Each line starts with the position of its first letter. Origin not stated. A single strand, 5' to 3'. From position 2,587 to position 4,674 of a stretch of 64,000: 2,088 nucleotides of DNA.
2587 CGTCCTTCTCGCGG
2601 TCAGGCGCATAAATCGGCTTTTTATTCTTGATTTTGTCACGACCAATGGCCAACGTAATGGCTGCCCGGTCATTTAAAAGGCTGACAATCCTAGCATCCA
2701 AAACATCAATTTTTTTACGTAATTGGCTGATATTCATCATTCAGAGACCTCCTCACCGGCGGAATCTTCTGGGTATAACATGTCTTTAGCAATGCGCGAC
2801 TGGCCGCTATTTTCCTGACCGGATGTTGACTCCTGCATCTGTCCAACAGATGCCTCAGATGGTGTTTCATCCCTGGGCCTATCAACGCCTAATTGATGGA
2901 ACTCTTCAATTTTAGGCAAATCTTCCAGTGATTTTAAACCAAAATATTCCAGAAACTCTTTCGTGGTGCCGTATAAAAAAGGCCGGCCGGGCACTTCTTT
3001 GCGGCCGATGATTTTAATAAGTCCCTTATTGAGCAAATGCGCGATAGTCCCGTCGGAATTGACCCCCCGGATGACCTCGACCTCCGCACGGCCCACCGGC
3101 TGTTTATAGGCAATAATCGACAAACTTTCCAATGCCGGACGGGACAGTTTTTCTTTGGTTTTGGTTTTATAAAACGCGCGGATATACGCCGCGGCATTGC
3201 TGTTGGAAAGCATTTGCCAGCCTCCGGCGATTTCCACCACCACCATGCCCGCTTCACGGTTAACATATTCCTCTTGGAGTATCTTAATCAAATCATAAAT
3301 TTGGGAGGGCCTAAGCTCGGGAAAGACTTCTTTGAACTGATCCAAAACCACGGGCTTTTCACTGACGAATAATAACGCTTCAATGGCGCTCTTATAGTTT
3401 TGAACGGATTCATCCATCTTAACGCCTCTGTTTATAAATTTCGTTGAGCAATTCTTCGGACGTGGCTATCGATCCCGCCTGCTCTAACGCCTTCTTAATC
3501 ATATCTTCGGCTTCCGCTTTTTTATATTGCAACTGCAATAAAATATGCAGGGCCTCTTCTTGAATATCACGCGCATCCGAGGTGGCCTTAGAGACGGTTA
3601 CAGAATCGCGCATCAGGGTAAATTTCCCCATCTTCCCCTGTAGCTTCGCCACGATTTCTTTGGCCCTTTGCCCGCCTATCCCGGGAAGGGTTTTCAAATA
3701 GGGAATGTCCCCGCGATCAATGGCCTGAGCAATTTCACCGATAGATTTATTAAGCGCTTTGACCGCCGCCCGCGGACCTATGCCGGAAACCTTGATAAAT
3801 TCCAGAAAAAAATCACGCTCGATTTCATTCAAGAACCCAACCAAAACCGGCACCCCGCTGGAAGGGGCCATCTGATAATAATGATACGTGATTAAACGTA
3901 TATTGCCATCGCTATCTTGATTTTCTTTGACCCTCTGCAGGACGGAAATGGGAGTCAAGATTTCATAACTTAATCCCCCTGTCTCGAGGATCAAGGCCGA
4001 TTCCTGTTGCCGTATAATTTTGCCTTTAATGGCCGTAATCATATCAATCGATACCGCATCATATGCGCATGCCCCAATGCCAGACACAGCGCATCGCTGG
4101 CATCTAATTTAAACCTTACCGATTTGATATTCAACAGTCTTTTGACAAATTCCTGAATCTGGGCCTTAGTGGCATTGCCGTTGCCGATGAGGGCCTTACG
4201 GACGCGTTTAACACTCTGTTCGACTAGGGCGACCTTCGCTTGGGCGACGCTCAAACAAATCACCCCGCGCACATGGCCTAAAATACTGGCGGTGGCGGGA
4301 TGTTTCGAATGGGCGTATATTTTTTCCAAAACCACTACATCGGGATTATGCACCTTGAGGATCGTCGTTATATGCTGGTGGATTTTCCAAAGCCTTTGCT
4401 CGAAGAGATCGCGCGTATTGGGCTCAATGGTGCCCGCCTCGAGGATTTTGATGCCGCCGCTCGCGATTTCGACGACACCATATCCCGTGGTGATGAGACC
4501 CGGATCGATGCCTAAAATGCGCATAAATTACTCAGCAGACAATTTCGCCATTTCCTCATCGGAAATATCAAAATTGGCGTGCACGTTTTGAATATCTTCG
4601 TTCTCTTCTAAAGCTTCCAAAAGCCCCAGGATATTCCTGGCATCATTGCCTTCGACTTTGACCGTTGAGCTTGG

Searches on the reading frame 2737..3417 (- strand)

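Call 13: search_protein_families(library=pfam, proteins=[window:2737-3417:-], max_evalue=0.001)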
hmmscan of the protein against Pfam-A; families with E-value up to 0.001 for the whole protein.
window:2737-3417:- (226 aa): 1 family
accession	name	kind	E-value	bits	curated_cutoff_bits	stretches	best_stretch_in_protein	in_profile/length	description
PF04079.22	SMC_ScpB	-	3.8e-54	183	27.4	1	11-170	2-160/160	Segregation and condensation complex subunit ScpB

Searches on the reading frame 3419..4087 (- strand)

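Call 13: search_protein_families(library=pfam, proteins=[window:3419-4087:-], max_evalue=0.001)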
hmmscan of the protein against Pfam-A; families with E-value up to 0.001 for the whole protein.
window:3419-4087:- (222 aa): 2 families
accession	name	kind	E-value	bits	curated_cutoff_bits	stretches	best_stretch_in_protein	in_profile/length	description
PF14520.12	HHH_5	-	3.2e-09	37.6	27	1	94-150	1-56/57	Helix-hairpin-helix domain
PF01330.27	RuvA_N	-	1.3e-08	35.2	23.6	1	16-70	1-51/61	RuvA N terminal domain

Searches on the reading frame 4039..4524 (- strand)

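Call 13: search_protein_families(library=pfam, proteins=[window:4039-4524:-], max_evalue=0.001)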
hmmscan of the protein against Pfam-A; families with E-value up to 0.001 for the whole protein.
window:4039-4524:- (161 aa): 2 families
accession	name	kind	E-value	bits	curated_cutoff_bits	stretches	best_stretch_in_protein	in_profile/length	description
PF02075.23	RuvC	-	6.1e-36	124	22.2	1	3-152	1-148/148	Crossover junction endodeoxyribonuclease RuvC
PF04848.19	Pox_A22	-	0.00029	21.4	22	1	3-152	3-139/143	Poxvirus A22 protein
